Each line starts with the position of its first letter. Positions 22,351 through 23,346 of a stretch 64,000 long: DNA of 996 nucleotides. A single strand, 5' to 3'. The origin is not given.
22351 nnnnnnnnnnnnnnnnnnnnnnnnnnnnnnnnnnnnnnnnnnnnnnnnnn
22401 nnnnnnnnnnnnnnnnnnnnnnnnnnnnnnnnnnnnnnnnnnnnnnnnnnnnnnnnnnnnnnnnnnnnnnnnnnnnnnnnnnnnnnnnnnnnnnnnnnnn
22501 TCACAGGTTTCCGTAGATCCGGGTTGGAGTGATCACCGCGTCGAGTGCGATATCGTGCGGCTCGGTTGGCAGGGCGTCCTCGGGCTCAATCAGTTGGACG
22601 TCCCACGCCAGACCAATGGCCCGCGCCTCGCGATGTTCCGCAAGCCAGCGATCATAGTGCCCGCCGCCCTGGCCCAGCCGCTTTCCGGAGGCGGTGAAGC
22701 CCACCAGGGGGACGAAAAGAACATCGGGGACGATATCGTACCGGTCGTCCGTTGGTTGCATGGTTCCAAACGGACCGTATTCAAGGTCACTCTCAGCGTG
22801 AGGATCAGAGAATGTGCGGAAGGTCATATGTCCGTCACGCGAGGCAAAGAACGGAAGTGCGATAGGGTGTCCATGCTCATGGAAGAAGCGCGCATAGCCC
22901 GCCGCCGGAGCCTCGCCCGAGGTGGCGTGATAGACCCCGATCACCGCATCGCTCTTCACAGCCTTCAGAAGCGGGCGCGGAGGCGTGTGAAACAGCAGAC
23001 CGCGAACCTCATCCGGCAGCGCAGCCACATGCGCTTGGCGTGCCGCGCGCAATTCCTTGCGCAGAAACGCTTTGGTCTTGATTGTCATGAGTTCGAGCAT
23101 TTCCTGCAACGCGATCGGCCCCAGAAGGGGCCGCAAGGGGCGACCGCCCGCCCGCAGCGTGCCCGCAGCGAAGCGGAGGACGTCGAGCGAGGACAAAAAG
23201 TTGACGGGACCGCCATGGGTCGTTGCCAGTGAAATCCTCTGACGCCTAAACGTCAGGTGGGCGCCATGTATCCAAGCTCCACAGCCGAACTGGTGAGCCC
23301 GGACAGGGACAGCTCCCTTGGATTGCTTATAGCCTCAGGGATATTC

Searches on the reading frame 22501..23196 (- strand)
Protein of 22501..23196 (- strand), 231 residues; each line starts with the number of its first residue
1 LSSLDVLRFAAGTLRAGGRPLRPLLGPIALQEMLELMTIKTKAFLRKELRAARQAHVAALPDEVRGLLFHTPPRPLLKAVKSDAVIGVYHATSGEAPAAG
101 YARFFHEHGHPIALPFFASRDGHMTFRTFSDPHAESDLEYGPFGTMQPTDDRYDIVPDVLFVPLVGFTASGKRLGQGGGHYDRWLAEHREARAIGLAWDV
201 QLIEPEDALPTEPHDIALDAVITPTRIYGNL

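Call 50: search_protein_families(library=ncbifam, proteins=[window:22501-23196:-], max_evalue=1e-10)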
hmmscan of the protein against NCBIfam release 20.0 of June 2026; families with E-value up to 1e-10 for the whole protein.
window:22501-23196:- (231 aa): 2 families
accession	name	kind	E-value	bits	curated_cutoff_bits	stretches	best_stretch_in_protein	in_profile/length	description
TIGR02727.1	MTHFS_bact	equivalog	8.1e-31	107.3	84.9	1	42-224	1-182/182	5-formyltetrahydrofolate cyclo-ligase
NF007661.0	PRK10333.1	equivalog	2e-15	57.1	343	1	109-228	76-196/198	5-formyltetrahydrofolate cyclo-ligase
